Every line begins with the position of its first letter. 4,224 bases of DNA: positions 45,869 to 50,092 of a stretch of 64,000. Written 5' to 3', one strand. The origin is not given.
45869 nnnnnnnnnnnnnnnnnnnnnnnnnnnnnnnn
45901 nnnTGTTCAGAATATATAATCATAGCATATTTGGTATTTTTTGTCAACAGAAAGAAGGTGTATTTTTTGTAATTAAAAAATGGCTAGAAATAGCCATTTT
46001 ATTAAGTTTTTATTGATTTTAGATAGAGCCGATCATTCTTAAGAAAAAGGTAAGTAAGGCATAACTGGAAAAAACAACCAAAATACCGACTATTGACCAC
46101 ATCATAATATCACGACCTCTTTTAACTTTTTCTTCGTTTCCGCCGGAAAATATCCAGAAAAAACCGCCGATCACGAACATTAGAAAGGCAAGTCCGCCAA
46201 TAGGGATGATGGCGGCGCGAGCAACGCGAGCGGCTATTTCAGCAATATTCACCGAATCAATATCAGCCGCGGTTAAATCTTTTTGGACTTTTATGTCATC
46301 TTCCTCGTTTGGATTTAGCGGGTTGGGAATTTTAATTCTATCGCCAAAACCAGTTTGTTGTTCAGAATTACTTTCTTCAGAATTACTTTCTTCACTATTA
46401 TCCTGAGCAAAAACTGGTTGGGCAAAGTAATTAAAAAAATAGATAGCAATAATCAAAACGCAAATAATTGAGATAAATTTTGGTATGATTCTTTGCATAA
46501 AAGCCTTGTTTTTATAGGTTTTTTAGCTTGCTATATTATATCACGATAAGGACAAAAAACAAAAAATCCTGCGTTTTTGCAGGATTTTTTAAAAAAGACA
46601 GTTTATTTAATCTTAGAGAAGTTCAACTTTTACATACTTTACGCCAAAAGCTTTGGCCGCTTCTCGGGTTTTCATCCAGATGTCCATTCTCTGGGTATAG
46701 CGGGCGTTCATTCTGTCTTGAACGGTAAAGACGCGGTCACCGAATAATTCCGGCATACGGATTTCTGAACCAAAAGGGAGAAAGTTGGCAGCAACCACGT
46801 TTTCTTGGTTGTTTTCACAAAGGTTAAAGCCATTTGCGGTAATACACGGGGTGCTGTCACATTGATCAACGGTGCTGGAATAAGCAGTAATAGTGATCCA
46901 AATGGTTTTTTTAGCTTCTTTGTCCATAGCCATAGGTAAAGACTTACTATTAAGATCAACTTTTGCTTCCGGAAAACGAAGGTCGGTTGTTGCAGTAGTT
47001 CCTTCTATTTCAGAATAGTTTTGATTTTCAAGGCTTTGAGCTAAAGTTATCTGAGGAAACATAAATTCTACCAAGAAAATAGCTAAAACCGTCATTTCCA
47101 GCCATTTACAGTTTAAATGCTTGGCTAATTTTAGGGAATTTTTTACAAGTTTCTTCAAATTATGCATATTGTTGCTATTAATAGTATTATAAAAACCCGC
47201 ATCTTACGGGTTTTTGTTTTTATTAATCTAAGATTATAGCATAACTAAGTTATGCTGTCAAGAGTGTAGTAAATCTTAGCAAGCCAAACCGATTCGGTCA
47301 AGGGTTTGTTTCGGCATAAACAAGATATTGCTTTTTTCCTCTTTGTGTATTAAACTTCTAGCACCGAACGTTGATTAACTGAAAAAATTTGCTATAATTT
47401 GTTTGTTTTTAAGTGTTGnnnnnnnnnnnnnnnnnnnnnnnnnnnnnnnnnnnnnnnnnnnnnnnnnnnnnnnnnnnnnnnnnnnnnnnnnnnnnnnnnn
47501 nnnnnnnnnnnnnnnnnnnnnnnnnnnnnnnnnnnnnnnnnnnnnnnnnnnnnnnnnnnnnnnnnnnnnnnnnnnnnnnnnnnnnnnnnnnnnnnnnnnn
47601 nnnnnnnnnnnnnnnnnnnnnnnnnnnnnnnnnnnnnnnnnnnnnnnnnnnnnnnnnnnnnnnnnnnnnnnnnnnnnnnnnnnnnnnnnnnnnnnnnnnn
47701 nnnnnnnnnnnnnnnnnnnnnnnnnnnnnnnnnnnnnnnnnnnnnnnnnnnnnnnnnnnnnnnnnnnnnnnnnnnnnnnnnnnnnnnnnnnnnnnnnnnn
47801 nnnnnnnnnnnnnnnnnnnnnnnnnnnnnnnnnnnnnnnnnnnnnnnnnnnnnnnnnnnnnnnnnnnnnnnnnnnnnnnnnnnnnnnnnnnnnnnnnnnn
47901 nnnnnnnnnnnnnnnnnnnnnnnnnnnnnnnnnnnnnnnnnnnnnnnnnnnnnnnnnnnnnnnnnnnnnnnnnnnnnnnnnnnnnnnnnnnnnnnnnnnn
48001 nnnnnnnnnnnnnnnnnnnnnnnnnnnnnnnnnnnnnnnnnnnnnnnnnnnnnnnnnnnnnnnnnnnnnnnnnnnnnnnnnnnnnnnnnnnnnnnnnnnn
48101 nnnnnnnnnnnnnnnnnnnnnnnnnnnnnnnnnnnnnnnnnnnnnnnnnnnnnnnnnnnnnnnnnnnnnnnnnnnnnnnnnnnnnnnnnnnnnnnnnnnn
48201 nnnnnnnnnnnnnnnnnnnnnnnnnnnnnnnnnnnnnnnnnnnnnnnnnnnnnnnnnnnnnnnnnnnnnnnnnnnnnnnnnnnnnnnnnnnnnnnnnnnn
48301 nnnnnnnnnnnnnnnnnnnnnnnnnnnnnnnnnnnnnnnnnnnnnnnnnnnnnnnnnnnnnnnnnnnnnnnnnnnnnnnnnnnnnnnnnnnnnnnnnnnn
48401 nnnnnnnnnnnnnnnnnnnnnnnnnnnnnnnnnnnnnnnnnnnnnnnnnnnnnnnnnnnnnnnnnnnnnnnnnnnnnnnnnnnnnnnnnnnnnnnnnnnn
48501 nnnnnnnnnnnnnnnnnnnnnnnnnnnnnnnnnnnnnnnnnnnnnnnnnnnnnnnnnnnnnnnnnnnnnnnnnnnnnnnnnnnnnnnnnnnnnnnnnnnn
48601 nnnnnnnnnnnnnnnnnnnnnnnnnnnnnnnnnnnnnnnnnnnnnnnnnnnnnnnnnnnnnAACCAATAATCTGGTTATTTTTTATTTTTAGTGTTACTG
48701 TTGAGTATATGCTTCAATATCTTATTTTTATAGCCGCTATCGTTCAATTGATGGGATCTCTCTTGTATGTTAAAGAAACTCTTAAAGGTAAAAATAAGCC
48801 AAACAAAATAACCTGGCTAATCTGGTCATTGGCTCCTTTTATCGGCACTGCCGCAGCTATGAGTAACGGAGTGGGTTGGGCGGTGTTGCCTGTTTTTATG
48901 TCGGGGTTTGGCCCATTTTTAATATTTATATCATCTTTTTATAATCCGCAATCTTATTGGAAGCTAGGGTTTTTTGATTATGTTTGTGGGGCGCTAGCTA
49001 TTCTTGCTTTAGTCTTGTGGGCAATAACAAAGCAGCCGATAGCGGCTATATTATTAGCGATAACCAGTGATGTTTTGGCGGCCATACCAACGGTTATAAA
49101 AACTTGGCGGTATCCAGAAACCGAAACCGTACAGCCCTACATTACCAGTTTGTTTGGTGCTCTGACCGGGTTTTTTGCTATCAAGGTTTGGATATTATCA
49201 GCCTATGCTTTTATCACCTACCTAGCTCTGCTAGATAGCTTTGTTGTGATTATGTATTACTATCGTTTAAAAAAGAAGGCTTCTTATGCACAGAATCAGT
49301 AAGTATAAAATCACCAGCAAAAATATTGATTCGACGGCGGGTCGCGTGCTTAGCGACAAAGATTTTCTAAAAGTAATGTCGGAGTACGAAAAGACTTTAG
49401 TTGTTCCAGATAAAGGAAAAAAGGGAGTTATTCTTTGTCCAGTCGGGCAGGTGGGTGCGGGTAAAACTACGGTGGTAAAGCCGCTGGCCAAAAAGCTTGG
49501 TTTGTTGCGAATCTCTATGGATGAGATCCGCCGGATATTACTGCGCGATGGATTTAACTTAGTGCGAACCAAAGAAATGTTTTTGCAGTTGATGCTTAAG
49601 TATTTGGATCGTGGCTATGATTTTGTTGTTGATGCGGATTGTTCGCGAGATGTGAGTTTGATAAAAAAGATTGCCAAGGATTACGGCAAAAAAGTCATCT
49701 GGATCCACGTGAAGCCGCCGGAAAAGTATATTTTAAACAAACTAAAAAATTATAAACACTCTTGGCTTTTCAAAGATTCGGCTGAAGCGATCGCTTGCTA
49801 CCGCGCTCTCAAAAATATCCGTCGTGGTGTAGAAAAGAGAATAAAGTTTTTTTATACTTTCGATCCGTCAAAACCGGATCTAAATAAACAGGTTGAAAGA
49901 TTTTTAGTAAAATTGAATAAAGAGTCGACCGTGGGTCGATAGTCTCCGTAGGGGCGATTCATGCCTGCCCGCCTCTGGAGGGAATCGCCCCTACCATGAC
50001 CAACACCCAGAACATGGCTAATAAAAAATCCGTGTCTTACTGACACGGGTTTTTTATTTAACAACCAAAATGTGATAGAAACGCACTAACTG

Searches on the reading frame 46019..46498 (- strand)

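Call 87: search_protein_families(library=pfam, proteins=[window:46019-46498:-], max_evalue=0.001)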
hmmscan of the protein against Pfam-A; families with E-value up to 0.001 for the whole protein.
window:46019-46498:- (159 aa): 1 family
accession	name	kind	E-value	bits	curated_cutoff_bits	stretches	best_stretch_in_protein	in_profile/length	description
PF18895.5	T4SS_pilin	-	1.1e-08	35.5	26.6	1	85-152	5-71/71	Type IV secretion system pilin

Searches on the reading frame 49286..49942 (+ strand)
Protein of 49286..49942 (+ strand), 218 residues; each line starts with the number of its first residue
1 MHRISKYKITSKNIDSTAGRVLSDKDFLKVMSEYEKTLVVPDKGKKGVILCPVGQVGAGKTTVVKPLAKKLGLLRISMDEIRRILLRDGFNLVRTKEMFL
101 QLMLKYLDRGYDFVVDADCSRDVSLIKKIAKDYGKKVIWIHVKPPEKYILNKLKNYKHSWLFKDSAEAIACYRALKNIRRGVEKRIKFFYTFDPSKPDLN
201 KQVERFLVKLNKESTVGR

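Call 87: search_protein_families(library=pfam, proteins=[window:49286-49942:+], max_evalue=0.001)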
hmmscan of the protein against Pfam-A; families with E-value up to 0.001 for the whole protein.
window:49286-49942:+ (218 aa): 3 families
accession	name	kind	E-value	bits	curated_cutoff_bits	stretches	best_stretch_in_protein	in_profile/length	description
PF13671.12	AAA_33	-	9.3e-08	32.9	27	1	53-154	5-116/143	AAA domain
PF06414.18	Zeta_toxin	-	0.00046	20.1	22.3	0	41-85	11-58/199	Zeta toxin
PF13207.12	AAA_17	-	0.00095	19.9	27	0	53-100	1-47/136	AAA domain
